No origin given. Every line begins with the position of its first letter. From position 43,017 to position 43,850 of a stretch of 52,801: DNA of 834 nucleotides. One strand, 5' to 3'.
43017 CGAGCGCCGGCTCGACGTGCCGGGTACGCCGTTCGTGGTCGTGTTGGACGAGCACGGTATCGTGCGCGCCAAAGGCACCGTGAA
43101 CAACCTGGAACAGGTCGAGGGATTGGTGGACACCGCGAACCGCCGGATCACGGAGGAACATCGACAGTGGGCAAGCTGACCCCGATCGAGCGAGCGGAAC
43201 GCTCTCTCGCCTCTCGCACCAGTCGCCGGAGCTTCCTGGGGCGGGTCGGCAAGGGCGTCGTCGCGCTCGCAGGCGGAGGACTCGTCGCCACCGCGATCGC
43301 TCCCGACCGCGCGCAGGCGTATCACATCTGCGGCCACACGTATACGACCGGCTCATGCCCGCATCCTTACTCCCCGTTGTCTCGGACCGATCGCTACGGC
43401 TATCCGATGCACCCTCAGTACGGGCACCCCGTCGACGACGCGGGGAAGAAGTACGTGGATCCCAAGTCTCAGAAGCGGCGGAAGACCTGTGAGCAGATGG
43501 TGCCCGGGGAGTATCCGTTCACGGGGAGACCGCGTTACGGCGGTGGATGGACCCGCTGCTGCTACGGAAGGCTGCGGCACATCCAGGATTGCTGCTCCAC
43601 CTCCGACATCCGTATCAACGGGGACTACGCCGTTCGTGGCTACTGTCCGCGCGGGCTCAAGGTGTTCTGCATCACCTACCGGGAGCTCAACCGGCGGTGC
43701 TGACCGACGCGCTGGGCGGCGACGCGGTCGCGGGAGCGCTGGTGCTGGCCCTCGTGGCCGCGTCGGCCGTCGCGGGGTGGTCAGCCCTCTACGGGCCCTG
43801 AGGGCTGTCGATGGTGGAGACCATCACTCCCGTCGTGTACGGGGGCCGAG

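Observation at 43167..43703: MauA-like protein keeps only one tryptophan, so a TTQ cofactor seems impossible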

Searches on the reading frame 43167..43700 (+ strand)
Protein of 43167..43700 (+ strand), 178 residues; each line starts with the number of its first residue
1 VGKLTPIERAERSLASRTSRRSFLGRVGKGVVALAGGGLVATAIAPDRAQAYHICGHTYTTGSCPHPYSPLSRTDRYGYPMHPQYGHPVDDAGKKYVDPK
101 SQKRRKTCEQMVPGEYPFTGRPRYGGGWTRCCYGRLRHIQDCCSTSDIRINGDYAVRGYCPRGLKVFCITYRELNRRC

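Call 5: search_protein_families(library=pfam, proteins=[window:43167-43700:+], max_evalue=1)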
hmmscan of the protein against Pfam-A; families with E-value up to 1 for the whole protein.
window:43167-43700:+ (178 aa): 0 families

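Call 6: search_protein_families(library=ncbifam, proteins=[window:43167-43700:+], max_evalue=1)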
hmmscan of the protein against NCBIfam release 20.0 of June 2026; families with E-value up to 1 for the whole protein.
window:43167-43700:+ (178 aa): 3 families
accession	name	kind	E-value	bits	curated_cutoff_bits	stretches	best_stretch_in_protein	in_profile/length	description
TIGR02659.1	TTQ_MADH_Lt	equivalog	0.0081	16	196.85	1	7-35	11-39/186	methylamine dehydrogenase (amicyanin) small subunit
TIGR01409.1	TAT_signal_seq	domain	0.0088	16.4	16.7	1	18-39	1-23/29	twin-arginine translocation signal domain-containing protein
NF038009.1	TatB_1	subfamily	0.038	14.2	100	1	16-52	12-48/70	twin-arginine translocation system-associated protein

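Call 7: find_homologous_proteins(query=window:43167-43700:+, max_evalue=0.01)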
Query window:43167-43700:+ (178 aa): 631 proteins with E <= 0.01 among 736 candidates; the best 120 are listed.
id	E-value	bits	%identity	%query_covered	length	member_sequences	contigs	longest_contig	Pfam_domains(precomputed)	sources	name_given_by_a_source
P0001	1.4e-104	366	87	100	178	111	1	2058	-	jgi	jgi:hypothetical protein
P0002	4.4e-103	361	85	100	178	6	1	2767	-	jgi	jgi:hypothetical protein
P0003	1.8e-102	359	86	100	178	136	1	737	-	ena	-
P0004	3.8e-100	352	81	100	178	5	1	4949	-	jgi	jgi:hypothetical protein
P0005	1.1e-99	350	84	100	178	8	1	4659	-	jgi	jgi:hypothetical protein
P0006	2.0e-94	333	78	100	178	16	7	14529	-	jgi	jgi:hypothetical protein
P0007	3.0e-94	333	79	100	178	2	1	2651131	-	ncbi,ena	-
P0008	3.9e-94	332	78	100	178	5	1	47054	-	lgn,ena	-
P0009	5.9e-94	332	79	100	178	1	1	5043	-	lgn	-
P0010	9.5e-94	331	78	100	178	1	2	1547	-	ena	-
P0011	1.1e-93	331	77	100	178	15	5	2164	-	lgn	-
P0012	8.6e-93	328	77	100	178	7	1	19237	-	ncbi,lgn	ncbi:MAG TPA: hypothetical protein VIB62_01350 [Actinomycetota bacterium]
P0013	1.1e-92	328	78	100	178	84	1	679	-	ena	-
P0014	2.1e-92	327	78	100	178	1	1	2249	-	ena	-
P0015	3.4e-92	326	78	100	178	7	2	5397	-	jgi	-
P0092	9.5e-80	285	68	98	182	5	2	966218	-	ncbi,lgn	ncbi:MAG: twin-arginine translocation signal domain-containing protein [Actinomycetota bacterium]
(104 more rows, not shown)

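Call 8: search_solved_structures(query=window:43167-43700:+, max_evalue=10, show_alignments=3)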
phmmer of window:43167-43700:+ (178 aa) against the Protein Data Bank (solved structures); distinct sequences matched with E-value up to 10: 0.

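Call 11: search_solved_structures(query=A1, max_evalue=10, show_alignments=5)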
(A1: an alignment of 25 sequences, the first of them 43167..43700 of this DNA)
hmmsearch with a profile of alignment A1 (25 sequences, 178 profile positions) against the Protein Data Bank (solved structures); distinct sequences matched with E-value up to 10: 0.

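Call 24: search_protein_representatives(alignment_id=A1)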
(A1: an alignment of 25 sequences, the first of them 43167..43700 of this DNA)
Query: 25 sequences, 178 profile positions. Proteins with E-value up to 0.001 (for the whole library): 220; up to 1e-10: 115; up to 1e-30: 15. The best 150 are listed.
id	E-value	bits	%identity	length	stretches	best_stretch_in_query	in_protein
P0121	9.9e-77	273.3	-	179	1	5-178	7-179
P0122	7.3e-58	211.8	-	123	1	1-123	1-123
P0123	2.7e-53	196.9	-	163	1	39-146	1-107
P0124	6.4e-49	182.7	-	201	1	1-100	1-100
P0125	3.1e-46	174.0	-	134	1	1-95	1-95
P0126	2.8e-41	157.8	-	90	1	90-178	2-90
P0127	1.8e-37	145.4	-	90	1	9-88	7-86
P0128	2.0e-37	145.3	-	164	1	13-94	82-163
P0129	1.4e-36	142.5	-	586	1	45-146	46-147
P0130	2.4e-35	138.5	-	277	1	16-178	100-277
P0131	7.5e-35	136.9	-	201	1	9-178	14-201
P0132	1.4e-34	136.0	-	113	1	33-115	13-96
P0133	1.1e-32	129.8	-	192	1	32-122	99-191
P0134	1.6e-32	129.2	-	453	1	18-178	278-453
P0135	2.3e-32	128.8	-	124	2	102-178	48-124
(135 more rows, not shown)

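Call 26: predict_structure(alignment_id=A1)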
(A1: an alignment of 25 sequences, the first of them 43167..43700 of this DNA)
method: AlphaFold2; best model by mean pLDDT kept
length: 178 residues; sequences in the alignment: 25
mean_pLDDT: 52.9   pTM: 0.39
mean pLDDT of the five models: 52.9, 51.9, 49.3, 40.2, 37.7
residues with pLDDT >= 90: 0; 70-90: 42; 50-70: 54; < 50: 82
segments of 3 or more residues with pLDDT < 50: 1-72, 109-113, 152-156
pLDDT, mean of each block of 10 residues (from residue 1): 37 31 31 30 28 32 37 59 67 78 63 60 71 63 73 55 75 64
secondary structure, 60 per line:
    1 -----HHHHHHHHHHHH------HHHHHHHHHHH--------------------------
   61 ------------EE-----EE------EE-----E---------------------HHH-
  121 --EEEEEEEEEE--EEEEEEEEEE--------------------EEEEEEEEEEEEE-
elements in order: H6-17 H24-34 E123-132 E135-144 E165-177

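Call 36: find_encoding_contigs(protein=P0007, flank=8000, max_places=3)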
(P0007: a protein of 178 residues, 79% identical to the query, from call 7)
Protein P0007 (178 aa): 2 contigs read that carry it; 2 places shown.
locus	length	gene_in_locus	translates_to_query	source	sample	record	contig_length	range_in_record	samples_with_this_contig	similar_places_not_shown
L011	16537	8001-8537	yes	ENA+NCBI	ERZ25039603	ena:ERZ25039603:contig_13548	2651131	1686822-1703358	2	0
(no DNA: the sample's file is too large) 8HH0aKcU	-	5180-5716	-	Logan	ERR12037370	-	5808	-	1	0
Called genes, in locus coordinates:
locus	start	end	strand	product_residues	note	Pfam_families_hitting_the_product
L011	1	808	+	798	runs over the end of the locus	PF00521:DNA_topoisoIV, PF03989:DNA_gyraseA_C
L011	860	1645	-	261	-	PF01551:Peptidase_M23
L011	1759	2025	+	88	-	-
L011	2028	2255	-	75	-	-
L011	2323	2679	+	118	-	PF12089:DUF3566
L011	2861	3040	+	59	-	-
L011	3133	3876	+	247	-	PF00583:Acetyltransf_1 (weak)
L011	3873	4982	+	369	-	PF02746:MR_MLE_N, PF13378:MR_MLE_C, PF26685:DUF8230_C (weak)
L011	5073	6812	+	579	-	PF11832:DUF3352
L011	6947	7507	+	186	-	-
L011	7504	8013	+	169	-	-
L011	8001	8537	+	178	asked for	-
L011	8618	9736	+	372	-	PF07291:MauE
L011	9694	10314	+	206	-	-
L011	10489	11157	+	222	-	PF13539:Peptidase_M15_4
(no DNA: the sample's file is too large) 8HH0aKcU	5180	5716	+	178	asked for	-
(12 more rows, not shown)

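Call 37: find_encoding_contigs(protein=P0092, flank=8000, max_places=3)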
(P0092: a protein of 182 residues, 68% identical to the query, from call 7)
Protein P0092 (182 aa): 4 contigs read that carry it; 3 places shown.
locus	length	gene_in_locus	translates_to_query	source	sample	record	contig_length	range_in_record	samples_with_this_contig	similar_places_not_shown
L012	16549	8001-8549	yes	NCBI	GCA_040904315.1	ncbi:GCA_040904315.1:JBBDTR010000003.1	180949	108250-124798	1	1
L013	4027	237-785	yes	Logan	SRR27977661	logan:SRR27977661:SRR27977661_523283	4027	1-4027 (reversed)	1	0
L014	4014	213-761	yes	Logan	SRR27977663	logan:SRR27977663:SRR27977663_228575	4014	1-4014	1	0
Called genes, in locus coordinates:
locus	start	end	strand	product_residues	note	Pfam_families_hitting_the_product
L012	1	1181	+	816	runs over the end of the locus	PF00521:DNA_topoisoIV, PF03989:DNA_gyraseA_C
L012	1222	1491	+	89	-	-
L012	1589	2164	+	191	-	PF12089:DUF3566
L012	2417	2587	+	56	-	-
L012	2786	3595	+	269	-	-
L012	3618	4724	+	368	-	PF02746:MR_MLE_N, PF13378:MR_MLE_C, PF26685:DUF8230_C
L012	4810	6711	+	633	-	PF11832:DUF3352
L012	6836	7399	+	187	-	-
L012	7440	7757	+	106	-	-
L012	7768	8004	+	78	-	-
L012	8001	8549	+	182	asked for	-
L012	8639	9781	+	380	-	PF07291:MauE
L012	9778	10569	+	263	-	-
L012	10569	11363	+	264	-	PF00248:Aldo_ket_red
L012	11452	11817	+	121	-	PF00903:Glyoxalase (weak), PF18029:Glyoxalase_6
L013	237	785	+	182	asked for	-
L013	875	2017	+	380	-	PF07291:MauE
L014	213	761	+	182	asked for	-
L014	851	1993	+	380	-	PF07291:MauE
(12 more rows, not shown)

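Call 39: find_homologous_proteins(query=P0131, max_evalue=0.01)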
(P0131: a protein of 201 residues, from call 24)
Query P0131 (201 aa): 1237 proteins with E <= 0.01 among 1820 candidates; the best 120 are listed.
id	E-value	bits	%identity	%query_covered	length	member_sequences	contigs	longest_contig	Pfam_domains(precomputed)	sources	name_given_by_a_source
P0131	7.9e-137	472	100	100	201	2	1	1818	-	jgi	jgi:hypothetical protein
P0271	1.6e-130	451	96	100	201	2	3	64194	-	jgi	jgi:hypothetical protein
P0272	2.2e-126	438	93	100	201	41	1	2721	-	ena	-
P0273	1.3e-120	419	94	96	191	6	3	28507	-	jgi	jgi:hypothetical protein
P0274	2.4e-111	388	83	96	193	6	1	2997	-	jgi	jgi:hypothetical protein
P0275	4.6e-102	358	79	96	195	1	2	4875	-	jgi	jgi:hypothetical protein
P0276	1.7e-98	346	78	96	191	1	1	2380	-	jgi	jgi:hypothetical protein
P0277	3.5e-98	345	76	96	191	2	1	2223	-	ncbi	-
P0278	3.6e-97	342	76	96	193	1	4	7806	-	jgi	jgi:hypothetical protein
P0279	3.3e-96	339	72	96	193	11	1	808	-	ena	-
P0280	3.8e-96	339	73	95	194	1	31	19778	-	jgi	jgi:hypothetical protein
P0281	4.1e-96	339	76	95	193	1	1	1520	-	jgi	jgi:hypothetical protein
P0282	4.7e-96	338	73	94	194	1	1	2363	-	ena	-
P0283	4.9e-96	338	73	95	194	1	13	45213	-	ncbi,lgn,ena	ncbi:MAG: hypothetical protein ABSF58_08110 [Solirubrobacteraceae bacterium]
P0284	7.2e-96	338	73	95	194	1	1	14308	-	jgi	jgi:hypothetical protein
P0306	9.0e-93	328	73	96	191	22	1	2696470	-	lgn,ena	-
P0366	8.0e-82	292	63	96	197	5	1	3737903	-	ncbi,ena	-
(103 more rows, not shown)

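Call 50: predict_structure(alignment_id=A3)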
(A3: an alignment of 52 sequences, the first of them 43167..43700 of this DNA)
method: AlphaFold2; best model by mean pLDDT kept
length: 178 residues; sequences in the alignment: 52
mean_pLDDT: 75.3   pTM: 0.64
mean pLDDT of the five models: 75.3, 74.4, 74.1, 73.3, 72.4
residues with pLDDT >= 90: 78; 70-90: 39; 50-70: 14; < 50: 47
segments of 3 or more residues with pLDDT < 50: 1-4, 12-53
pLDDT, mean of each block of 10 residues (from residue 1): 49 43 38 40 39 53 88 94 93 97 97 96 91 86 93 83 92 86
secondary structure, 60 per line:
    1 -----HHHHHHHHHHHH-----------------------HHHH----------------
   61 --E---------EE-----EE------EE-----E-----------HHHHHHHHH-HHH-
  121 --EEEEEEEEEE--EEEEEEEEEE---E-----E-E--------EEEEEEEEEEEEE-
elements in order: H6-17 H41-44 H107-115 E123-132 E135-144 E165-177

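Call 52: fold_search(model_id=the predicted structure, library=pdb)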
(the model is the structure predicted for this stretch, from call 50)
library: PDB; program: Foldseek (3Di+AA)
matches with E <= 10: 290; with E <= 0.001: 0
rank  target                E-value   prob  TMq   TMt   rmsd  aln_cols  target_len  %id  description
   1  3ehc_B                5.5e-01  0.05  0.14  0.18  12.3        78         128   15  Crystal structure of a snoal-like polyketide cyclase (atu3018) from agrobacterium tumefaciens str. c58 at 2.12 A resol (released 2008-09-23)
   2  3ke7_A                5.5e-01  0.04  0.11  0.15  13.1        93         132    6  Crystal structure of putative ketosteroid isomerase (YP_001303366.1) from Parabacteroides distasonis ATCC 8503 at 1.45 (released 2009-11-03)
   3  6w40_B                5.9e-01  0.03  0.10  0.14  12.7        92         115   10  An enumerative algorithm for de novo design of proteins with diverse pocket structures (released 2020-04-08)
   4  9iqd_D                7.5e-01  0.04  0.13  0.17  12.5        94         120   12  Apo-MicM,homologous of AkaM, SnoaL-like protein (released 2025-07-16)
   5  3ehc_D                8.0e-01  0.04  0.14  0.18  11.6        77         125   16  Crystal structure of a snoal-like polyketide cyclase (atu3018) from agrobacterium tumefaciens str. c58 at 2.12 A resol (released 2008-09-23)
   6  6w3f_B                9.1e-01  0.06  0.16  0.22  11.0        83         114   11  Rd1NTF2_05_I64F_A80G_T94P_D101K_L106W (released 2020-04-15)
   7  3ehc_A                9.1e-01  0.04  0.14  0.17  12.4        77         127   14  Crystal structure of a snoal-like polyketide cyclase (atu3018) from agrobacterium tumefaciens str. c58 at 2.12 A resol (released 2008-09-23)
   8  2ae8_D                9.6e-01  0.07  0.17  0.18  12.3        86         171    9  Crystal Structure of Imidazoleglycerol-phosphate Dehydratase from Staphylococcus aureus subsp. aureus N315 (released 2005-09-06)
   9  2rgq_B                1.1e+00  0.02  0.11  0.13  12.3        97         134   10  Crystal structure of a protein of unknown function with a cystatin-like fold (npun_r3134) from nostoc punctiforme pcc  (released 2007-10-16)
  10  6cfw_K                1.2e+00  0.09  0.20  0.21  11.7       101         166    7  cryoEM structure of a respiratory membrane-bound hydrogenase (released 2018-05-23)
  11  3o0l_B                1.2e+00  0.04  0.11  0.17  14.3        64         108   17  Crystal structure of a Pfam DUF1425 family member (Shew_1734) from Shewanella sp. pv-4 at 1.81 a resolution (released 2010-08-04)
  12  3ke7_B                1.2e+00  0.02  0.11  0.14  13.2        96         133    7  Crystal structure of putative ketosteroid isomerase (YP_001303366.1) from Parabacteroides distasonis ATCC 8503 at 1.45 (released 2009-11-03)
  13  3t1t_A                1.3e+00  0.07  0.14  0.13   9.2        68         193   10  MglA bound to GDP in P1 tetrameric arrangement (released 2011-08-31)
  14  5fyw_U                1.3e+00  0.06  0.13  0.22  11.0        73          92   12  Transcription initiation complex structures elucidate DNA opening (OC) (released 2016-05-18)
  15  2f1d_A                1.3e+00  0.05  0.14  0.13  12.3        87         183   15  X-Ray Structure of imidazoleglycerol-phosphate dehydratase (released 2006-01-24)
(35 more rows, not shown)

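Call 53: search_solved_structures(query=A3, max_evalue=10, show_alignments=5)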
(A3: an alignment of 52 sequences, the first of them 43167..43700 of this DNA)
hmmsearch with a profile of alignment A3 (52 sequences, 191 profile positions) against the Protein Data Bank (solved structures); distinct sequences matched with E-value up to 10: 0.

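Call 55: find_related_loci(query=A3, collection=genome_contigs, flank=6000)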
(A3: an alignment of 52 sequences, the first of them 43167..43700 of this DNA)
Query A3 (178 aa) in genome_contigs; peptide patterns used: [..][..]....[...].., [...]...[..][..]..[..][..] (x = any residue, [..] = any of these).
432 stretches matched a pattern; 400 encode a relative of the query (tblastn E <= 1e-3); the best 80 are kept; 80 distinct loci.
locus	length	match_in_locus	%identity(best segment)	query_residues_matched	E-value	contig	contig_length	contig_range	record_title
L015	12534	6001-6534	90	1-178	5e-107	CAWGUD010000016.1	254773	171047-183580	MAG: uncultured Actinomycetes bacterium isolate MFD09730.bin.2.61 genome assembly, contig: contig_24865, whole genome sh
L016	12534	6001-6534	89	1-178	2e-106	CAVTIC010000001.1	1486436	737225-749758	MAG: uncultured Actinomycetes bacterium isolate MFD06229.bin.1.13 genome assembly, contig: contig_194, whole genome shot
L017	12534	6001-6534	89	1-178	2e-106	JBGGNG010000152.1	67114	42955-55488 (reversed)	MAG: Actinomycetota bacterium isolate bin.036 k141_2952452, whole genome shotgun sequence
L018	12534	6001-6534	88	1-178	1e-105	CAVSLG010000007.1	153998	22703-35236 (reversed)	MAG: uncultured Actinomycetes bacterium isolate MFD05176.bin.2.78 genome assembly, contig: contig_138771, whole genome s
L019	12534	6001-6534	88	1-178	3e-105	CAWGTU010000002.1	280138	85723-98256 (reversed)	MAG: uncultured Actinomycetes bacterium isolate MFD09779.bin.1.204 genome assembly, contig: contig_3198, whole genome sh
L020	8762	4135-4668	87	1-178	6e-105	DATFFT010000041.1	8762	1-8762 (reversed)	MAG TPA_asm: Actinomycetota bacterium isolate SMAG_U8643 k141_1721094, whole genome shotgun sequence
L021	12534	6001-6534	87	1-178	1e-104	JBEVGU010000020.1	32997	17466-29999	MAG: Actinomycetota bacterium isolate T2R5BO.18.metabat2 T2R5BO.18.metabat2_k133_8173421, whole genome shotgun sequence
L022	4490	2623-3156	88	1-178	1e-104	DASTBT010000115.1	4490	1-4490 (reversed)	MAG TPA_asm: Actinomycetota bacterium isolate SMAG_U773 k141_173814, whole genome shotgun sequence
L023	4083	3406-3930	86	1-175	2e-102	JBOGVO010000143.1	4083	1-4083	MAG: Actinomycetota bacterium isolate M3-S_metawrap_bin.84 k127_2643570, whole genome shotgun sequence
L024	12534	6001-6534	84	1-178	4e-101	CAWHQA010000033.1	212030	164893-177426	MAG: uncultured Actinomycetes bacterium isolate MFD08497.bin.2.117 genome assembly, contig: contig_25926, whole genome s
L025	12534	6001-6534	84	1-178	3e-101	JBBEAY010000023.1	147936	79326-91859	MAG: Actinomycetota bacterium isolate LejiaF_68_95 Lejia_F_159_length_147936_cov_59, whole genome shotgun sequence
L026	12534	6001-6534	83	1-178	1e-100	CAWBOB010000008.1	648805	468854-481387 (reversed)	MAG: uncultured Actinomycetes bacterium isolate MFD09206.bin.2.30 genome assembly, contig: contig_5671, whole genome sho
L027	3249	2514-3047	81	1-178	4e-99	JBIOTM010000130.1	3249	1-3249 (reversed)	MAG: Actinomycetota bacterium isolate MAG160 k127_268221, whole genome shotgun sequence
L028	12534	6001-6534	78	1-178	1e-95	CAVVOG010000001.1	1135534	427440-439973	MAG: uncultured Actinomycetes bacterium isolate MFD09779.bin.1.329 genome assembly, contig: contig_1082, whole genome sh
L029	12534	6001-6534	79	1-178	1e-94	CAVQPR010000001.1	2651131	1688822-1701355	MAG: uncultured Actinomycetes bacterium isolate MFD09964.bin.2.63 genome assembly, contig: contig_13548, whole genome sh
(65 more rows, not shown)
